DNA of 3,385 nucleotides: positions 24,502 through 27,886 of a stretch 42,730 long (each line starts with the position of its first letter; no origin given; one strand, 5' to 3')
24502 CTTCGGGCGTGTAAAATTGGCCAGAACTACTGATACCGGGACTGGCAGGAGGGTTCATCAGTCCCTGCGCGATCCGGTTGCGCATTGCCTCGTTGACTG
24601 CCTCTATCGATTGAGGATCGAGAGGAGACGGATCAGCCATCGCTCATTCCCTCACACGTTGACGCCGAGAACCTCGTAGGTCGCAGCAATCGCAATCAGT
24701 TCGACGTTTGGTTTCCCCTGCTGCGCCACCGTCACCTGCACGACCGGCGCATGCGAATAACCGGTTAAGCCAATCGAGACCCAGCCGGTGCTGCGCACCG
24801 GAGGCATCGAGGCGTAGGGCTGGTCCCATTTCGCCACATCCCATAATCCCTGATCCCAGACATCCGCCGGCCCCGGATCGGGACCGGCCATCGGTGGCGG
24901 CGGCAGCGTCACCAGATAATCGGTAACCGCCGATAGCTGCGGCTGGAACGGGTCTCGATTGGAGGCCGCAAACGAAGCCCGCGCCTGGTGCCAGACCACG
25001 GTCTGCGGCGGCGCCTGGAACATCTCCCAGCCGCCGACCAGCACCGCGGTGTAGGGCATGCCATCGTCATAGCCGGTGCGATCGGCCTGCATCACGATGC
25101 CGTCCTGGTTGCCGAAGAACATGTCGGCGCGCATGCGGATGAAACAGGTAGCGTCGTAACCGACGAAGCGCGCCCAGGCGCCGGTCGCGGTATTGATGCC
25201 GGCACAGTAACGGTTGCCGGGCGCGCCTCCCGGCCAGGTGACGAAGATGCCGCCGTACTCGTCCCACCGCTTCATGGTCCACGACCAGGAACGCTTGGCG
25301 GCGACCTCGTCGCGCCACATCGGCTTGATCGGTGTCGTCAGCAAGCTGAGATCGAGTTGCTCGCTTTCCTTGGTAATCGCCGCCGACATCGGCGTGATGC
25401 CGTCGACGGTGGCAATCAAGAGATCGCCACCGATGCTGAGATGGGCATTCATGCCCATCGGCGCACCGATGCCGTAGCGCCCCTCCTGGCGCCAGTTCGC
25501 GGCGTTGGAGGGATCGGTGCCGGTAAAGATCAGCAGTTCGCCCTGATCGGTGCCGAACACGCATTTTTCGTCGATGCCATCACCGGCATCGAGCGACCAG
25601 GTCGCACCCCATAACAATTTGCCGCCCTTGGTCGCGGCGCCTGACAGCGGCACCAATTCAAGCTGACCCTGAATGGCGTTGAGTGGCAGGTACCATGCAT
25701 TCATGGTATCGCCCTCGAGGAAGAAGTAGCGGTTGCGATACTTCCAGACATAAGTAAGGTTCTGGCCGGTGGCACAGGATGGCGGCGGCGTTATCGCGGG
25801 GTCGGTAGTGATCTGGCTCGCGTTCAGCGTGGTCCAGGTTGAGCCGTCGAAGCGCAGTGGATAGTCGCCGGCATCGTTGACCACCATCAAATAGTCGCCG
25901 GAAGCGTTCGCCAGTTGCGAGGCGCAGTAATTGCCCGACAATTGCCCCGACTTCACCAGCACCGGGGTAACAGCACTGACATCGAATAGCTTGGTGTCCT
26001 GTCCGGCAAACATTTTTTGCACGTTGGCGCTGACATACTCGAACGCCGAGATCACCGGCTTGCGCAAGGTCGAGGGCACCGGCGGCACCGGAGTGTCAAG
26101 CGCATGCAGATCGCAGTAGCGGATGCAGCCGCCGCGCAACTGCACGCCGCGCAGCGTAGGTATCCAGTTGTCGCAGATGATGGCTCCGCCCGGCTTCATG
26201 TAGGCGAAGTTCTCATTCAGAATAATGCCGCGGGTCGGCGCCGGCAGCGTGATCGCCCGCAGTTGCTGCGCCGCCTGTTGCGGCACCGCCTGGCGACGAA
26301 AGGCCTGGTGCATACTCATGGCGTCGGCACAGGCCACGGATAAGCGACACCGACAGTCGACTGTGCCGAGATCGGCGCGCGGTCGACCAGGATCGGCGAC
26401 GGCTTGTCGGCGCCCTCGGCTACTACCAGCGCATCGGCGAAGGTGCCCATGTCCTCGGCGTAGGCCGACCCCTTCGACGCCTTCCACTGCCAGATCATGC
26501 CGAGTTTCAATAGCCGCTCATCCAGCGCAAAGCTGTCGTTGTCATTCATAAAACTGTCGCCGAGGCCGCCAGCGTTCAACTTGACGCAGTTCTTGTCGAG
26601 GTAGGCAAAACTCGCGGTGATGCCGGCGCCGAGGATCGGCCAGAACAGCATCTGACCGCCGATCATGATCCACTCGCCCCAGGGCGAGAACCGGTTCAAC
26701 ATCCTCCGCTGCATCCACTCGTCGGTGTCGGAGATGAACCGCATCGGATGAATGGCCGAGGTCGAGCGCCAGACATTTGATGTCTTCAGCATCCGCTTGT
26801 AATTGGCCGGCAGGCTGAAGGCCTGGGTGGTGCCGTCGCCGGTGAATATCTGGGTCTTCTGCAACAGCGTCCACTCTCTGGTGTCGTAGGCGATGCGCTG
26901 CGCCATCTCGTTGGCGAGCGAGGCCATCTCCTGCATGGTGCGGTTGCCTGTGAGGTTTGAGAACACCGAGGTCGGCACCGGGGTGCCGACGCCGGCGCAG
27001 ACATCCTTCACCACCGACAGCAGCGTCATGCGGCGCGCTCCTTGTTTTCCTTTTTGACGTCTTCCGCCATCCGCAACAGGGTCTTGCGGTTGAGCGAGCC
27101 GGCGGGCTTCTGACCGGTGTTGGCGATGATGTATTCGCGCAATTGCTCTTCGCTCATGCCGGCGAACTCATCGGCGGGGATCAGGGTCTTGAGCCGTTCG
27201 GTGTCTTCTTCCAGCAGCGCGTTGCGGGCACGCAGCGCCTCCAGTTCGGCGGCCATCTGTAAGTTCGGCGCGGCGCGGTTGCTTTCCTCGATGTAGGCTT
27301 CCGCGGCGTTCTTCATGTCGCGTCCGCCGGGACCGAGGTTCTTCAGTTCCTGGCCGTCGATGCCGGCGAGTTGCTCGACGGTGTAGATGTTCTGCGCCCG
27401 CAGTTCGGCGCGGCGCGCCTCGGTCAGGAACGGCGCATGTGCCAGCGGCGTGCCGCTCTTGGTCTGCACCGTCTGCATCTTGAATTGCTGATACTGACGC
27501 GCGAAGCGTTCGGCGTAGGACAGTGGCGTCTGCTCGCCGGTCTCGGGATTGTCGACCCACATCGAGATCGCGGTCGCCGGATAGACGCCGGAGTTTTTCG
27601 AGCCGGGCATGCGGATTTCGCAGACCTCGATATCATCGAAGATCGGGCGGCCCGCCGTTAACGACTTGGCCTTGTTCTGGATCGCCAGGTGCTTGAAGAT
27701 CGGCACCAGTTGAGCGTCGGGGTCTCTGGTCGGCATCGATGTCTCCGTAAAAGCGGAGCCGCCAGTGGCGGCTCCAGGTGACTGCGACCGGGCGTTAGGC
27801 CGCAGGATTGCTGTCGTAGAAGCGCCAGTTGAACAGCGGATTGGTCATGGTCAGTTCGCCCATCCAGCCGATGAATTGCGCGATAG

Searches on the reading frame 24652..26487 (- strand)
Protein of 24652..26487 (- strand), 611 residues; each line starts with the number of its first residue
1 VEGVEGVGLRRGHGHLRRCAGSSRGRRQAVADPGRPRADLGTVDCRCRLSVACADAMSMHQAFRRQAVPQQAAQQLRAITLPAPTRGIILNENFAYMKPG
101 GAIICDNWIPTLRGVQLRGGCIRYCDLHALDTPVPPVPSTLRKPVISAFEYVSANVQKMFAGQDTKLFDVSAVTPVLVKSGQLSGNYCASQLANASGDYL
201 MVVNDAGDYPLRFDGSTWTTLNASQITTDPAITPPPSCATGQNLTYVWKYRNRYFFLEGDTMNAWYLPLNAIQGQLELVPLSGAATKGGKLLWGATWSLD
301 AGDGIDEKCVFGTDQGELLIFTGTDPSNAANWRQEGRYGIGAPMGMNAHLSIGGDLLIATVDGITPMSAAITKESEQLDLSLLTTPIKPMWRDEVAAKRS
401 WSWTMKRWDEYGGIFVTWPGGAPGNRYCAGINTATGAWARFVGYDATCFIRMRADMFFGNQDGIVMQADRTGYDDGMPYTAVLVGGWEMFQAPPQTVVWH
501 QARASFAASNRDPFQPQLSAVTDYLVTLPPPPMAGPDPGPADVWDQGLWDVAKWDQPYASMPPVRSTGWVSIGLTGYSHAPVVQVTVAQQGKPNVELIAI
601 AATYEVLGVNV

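Call 92: search_protein_families(library=pfam, max_evalue=0.01, proteins=[window:24652-26487:-])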
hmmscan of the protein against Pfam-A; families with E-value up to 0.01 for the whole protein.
window:24652-26487:- (611 aa): 0 families

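Call 93: search_protein_families(library=phrogs, max_evalue=0.00001, proteins=[window:24652-26487:-])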
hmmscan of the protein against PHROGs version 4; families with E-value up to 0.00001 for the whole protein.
window:24652-26487:- (611 aa): 1 family
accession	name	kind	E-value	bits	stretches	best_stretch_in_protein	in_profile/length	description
phrog_5107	-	lysis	4.7e-117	392.6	1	76-605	4-528/533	amidase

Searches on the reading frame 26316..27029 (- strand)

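Call 92: search_protein_families(library=pfam, max_evalue=0.01, proteins=[window:26316-27029:-])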
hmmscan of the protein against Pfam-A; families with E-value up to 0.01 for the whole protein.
window:26316-27029:- (237 aa): 1 family
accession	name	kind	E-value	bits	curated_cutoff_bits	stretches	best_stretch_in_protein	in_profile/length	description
PF24175.2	SU10_adaptor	-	3.6e-07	31.3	27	1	4-185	4-156/194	SU10 adaptor protein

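Call 93: search_protein_families(library=phrogs, max_evalue=0.00001, proteins=[window:26316-27029:-])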
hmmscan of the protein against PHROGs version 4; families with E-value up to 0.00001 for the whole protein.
window:26316-27029:- (237 aa): 1 family
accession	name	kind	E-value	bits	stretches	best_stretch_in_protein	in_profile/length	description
phrog_6013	-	tail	2.8e-36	125.8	1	1-214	1-211/228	tail protein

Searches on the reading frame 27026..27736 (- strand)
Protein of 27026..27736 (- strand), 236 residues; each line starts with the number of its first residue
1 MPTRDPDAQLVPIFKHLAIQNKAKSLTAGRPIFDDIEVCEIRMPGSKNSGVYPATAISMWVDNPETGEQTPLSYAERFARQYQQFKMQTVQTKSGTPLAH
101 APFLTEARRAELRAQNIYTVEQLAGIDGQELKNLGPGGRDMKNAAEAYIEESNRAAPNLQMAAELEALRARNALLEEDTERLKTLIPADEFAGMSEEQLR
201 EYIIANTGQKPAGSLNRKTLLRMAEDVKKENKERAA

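Call 92: search_protein_families(library=pfam, max_evalue=0.01, proteins=[window:27026-27736:-])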
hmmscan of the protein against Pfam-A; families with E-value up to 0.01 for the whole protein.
window:27026-27736:- (236 aa): 1 family
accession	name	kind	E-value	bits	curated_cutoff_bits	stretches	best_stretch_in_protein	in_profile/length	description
PF21826.1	DUF6887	-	0.0091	16.7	24.2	0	191-206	4-19/62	Family of unknown function (DUF6887)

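Call 93: search_protein_families(library=phrogs, max_evalue=0.00001, proteins=[window:27026-27736:-])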
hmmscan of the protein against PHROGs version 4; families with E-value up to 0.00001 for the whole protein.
window:27026-27736:- (236 aa): 1 family
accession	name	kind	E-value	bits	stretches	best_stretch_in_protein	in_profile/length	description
phrog_20268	-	unknown function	3.7e-39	135.8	1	7-225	11-225/227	-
